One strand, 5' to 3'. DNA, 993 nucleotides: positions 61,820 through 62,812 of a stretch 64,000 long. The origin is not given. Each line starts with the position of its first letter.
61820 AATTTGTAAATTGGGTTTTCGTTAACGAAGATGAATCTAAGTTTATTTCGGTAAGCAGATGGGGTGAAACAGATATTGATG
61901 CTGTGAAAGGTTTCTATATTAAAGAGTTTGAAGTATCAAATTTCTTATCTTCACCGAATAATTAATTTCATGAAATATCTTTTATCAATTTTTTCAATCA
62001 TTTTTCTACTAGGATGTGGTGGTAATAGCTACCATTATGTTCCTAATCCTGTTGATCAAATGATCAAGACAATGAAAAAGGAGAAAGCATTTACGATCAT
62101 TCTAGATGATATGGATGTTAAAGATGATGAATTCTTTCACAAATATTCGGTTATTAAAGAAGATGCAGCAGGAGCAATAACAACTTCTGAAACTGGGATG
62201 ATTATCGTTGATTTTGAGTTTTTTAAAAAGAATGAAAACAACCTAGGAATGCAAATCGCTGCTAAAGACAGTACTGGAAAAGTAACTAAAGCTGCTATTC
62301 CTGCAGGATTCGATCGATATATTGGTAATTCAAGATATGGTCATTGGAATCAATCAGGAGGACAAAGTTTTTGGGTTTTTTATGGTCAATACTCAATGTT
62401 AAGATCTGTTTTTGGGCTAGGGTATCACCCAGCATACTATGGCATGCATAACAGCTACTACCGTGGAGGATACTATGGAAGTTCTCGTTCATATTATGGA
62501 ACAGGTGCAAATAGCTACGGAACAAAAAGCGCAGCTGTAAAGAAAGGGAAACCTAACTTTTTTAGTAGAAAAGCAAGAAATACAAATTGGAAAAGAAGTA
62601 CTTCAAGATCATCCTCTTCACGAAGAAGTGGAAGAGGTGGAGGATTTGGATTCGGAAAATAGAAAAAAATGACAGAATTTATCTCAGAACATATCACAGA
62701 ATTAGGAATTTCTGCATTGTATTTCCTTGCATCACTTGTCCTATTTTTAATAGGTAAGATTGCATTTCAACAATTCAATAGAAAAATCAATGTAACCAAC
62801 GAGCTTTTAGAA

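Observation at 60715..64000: Compact PspA/IM30 - DUF4178-like - lipoprotein - 4xDUF350 membrane protein - AdoMetDC (SpeH) module: a candidate polyamine-linked envelope-stress system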

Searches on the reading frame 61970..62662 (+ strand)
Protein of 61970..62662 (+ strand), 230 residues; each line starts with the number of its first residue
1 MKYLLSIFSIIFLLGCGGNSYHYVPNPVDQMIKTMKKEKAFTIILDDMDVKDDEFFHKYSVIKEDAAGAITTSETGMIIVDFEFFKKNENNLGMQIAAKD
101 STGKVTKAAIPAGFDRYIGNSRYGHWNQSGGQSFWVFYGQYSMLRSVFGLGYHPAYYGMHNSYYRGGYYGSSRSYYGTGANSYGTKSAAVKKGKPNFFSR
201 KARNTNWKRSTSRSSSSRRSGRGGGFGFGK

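Call 3: search_protein_families(library=pfam, proteins=[window:61970-62662:+], max_evalue=1)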
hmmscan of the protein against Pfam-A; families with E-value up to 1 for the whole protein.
window:61970-62662:+ (230 aa): 1 family
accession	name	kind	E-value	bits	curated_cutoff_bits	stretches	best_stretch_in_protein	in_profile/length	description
PF16713.10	EAGR_box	-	0.00021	21.3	27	1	114-141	3-27/34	Enriched in aromatic and glycine Residues box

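Call 4: search_protein_families(library=ncbifam, proteins=[window:61970-62662:+], max_evalue=1)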
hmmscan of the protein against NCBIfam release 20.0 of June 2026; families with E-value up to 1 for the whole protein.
window:61970-62662:+ (230 aa): 1 family
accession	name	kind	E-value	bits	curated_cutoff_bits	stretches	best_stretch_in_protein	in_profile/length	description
TIGR03834.1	EAGR_box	domain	0.0041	16.8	34.1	1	118-141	1-21/28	EAGR box-containing protein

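Call 6: search_protein_families(library=padloc, proteins=[window:61970-62662:+], max_evalue=0.1)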
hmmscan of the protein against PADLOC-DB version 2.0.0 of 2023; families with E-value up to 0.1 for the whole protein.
window:61970-62662:+ (230 aa): 0 families

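Call 25: search_solved_structures(query=window:61970-62662:+, max_evalue=10)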
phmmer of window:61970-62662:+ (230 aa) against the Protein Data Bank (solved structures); distinct sequences matched with E-value up to 10: 9.
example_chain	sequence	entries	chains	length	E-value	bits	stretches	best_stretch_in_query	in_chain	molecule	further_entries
3oyy_A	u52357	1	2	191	0.24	14.4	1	14-81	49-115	Elongation factor P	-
6j7m_M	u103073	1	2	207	0.27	14.2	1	14-81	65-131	Elongation factor P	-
2wqh_A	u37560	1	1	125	0.7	12.9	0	154-189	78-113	CTPR3Y3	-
1na3_A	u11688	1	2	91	2.2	11.3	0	154-179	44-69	designed protein CTPR2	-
2avp_A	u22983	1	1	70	2.7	11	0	154-178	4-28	synthetic consensus TPR protein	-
1na0_A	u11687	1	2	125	3.7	10.5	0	154-179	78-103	designed protein CTPR3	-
6vfi_B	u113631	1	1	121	3.8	10.5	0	154-179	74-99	O43_dn18B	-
6v8e_A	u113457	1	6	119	5.1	10.1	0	154-179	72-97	Designed protein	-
8ch0_A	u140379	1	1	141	8.8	9.3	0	150-178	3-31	Consensus tetratricopeptide repeat protein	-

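Call 46: search_solved_structures(query=A2, max_evalue=10)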
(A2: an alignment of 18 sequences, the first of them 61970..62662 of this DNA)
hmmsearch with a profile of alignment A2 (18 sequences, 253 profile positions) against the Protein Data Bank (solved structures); distinct sequences matched with E-value up to 10: 3.
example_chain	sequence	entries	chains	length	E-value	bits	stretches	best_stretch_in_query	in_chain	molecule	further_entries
6x62_Dd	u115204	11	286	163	0.7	12.9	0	5-33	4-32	DotD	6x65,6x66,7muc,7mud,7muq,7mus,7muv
1q5m_A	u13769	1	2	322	0.79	12.7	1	81-113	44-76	Prostaglandin-E2 9-reductase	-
1q13_A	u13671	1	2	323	0.79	12.7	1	81-113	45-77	Prostaglandin-E2 9-reductase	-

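Call 50: find_homologous_proteins(query=window:61970-62662:+, max_evalue=0.001)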
Query window:61970-62662:+ (230 aa): 42 proteins with E <= 0.001 among 491 candidates.
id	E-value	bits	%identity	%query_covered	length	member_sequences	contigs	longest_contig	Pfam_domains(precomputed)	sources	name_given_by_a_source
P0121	4.7e-151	519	100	100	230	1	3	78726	-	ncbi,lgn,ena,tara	tara:strand:+ start:646 stop:1338 length:693 start_codon:yes stop_codon:yes gene_type:complete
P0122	1.5e-129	449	85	90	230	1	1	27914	-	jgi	jgi:hypothetical protein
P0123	3.5e-123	428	80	90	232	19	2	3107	-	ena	-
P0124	1.4e-94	334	61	90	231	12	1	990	-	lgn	-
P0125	6.3e-91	322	63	90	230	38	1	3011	-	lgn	-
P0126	7.0e-90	319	60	90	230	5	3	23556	-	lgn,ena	-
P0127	1.3e-89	318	61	90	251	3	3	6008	-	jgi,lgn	jgi:hypothetical protein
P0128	1.3e-88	315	58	90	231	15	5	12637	-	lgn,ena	-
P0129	1.3e-88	315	61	92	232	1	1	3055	-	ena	-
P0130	3.5e-88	313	65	90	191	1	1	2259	-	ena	-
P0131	1.5e-86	308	59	90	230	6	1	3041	-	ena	-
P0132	1.0e-85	305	56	90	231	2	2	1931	-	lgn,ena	-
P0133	3.2e-84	300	57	90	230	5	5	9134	-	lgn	-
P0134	1.4e-82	295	57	90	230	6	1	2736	-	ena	-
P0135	1.8e-81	291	67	77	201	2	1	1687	-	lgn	-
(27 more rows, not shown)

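Call 64: predict_structure(alignment_id=A4)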
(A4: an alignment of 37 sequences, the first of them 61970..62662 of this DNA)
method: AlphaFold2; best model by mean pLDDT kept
length: 230 residues; sequences in the alignment: 37
mean_pLDDT: 64.9   pTM: 0.61
mean pLDDT of the five models: 64.9, 60.6, 59.5, 58.5, 56.7
residues with pLDDT >= 90: 31; 70-90: 76; 50-70: 45; < 50: 78
segments of 3 or more residues with pLDDT < 50: 16-20, 115-135, 139-157, 168-174, 210-230
pLDDT, mean of each block of 10 residues (from residue 1): 66 52 81 91 89 91 84 91 86 82 75 48 39 44 45 45 50 49 67 80 72 35 35
secondary structure, 60 per line:
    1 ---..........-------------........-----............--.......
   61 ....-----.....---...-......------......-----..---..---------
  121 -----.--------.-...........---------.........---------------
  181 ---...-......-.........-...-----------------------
elements in order: H4-13 H27-34 E40-51 E54-64 E70-74 E78-80 H82-87 E94-99 H137-147 H157-165 H188-193 H195-203

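Call 100: search_protein_representatives(alignment_id=A4)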
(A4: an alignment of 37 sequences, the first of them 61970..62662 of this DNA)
Query: 37 sequences, 244 profile positions. Proteins with E-value up to 0.001 (for the whole library): 972; up to 1e-10: 704; up to 1e-30: 225. The best 150 are listed.
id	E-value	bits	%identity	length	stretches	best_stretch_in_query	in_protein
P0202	2.5e-83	296.1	-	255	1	1-244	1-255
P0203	1.1e-81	290.7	-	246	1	1-244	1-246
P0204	1.2e-80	287.4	-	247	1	4-244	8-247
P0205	1.2e-80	287.3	-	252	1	5-244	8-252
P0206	1.5e-78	280.5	-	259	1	4-243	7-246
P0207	3.7e-78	279.2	-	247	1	3-244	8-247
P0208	5.6e-78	278.6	-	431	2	20-208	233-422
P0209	2.9e-76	273.0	-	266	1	4-243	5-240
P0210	4.7e-76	272.3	-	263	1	2-239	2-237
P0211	2.8e-75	269.7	-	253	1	8-244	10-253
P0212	2.3e-73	263.5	-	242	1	5-241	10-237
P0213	5.2e-73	262.3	-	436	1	6-244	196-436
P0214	6.4e-73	262.0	-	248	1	3-244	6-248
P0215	9.2e-73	261.5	-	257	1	5-239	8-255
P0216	1.3e-72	261.0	-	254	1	6-244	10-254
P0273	2.6e-56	207.6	-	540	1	18-237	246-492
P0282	7.3e-54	199.6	-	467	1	18-244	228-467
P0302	4.6e-49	183.9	-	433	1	6-244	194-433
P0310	6.4e-47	176.9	-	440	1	23-243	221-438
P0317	1.4e-45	172.5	-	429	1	13-244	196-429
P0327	7.7e-44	166.8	-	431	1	6-244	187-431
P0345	8.3e-41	156.9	-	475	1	43-244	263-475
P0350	1.5e-39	152.7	-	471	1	25-242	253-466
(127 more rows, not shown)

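Call 101: search_protein_families(library=pfam, proteins=[P0208, P0213, P0273, P0282, P0302, P0310, P0317, P0327, P0345, P0350], max_evalue=0.01)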
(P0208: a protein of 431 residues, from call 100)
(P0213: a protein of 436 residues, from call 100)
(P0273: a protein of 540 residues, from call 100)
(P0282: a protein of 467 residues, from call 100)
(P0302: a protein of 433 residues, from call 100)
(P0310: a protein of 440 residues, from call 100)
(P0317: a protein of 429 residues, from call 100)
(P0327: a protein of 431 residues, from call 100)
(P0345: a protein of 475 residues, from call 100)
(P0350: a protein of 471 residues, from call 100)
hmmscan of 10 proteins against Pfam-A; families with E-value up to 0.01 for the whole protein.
P0208 (431 aa): 0 families

P0213 (436 aa): 1 family
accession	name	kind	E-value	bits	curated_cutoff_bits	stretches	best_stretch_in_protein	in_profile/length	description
PF13785.11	DUF4178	-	9.2e-23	81.3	25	1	16-157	2-135/136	Domain of unknown function (DUF4178)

P0273 (540 aa): 1 family
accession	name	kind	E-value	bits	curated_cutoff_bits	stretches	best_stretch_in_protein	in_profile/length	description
PF13785.11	DUF4178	-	1.3e-18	67.9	25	1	15-159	2-135/136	Domain of unknown function (DUF4178)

P0282 (467 aa): 1 family
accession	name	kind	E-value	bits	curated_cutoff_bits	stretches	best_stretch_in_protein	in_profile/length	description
PF13785.11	DUF4178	-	2.2e-17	63.9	25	1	23-167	3-135/136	Domain of unknown function (DUF4178)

P0302 (433 aa): 2 families
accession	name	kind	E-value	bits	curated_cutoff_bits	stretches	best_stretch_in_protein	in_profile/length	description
PF13785.11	DUF4178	-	3.5e-20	73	25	1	18-159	2-134/136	Domain of unknown function (DUF4178)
PF16713.10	EAGR_box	-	0.004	17.2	27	0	305-328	3-23/34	Enriched in aromatic and glycine Residues box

P0310 (440 aa): 1 family
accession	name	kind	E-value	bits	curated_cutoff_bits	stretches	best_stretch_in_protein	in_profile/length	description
PF13785.11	DUF4178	-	8.5e-19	68.5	25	1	21-160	4-136/136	Domain of unknown function (DUF4178)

P0317 (429 aa): 1 family
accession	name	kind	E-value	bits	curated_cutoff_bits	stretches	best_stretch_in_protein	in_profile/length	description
PF13785.11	DUF4178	-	6.7e-17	62.4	25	1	16-158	2-134/136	Domain of unknown function (DUF4178)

P0327 (431 aa): 1 family
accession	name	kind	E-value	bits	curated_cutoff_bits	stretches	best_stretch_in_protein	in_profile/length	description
PF13785.11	DUF4178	-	1.4e-16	61.3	25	1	17-160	2-136/136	Domain of unknown function (DUF4178)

P0345 (475 aa): 3 families
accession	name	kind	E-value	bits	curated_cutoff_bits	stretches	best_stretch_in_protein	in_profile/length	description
PF05517.18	p25-alpha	-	0.0076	16.9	22.6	0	218-312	37-132/153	p25-alpha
PF08429.16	PLU-1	-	0.0091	15.6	28.5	0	68-231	157-315/338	PLU-1-like protein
PF16713.10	EAGR_box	-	0.0092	16.1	27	0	339-364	5-27/34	Enriched in aromatic and glycine Residues box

P0350 (471 aa): 2 families
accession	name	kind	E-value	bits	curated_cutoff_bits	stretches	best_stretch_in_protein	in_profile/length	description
PF02050.21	FliJ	-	0.0061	17.2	28.4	0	128-203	3-76/123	Flagellar FliJ protein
PF00435.27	Spectrin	-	0.0087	17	29.9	0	215-280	12-75/105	Spectrin repeat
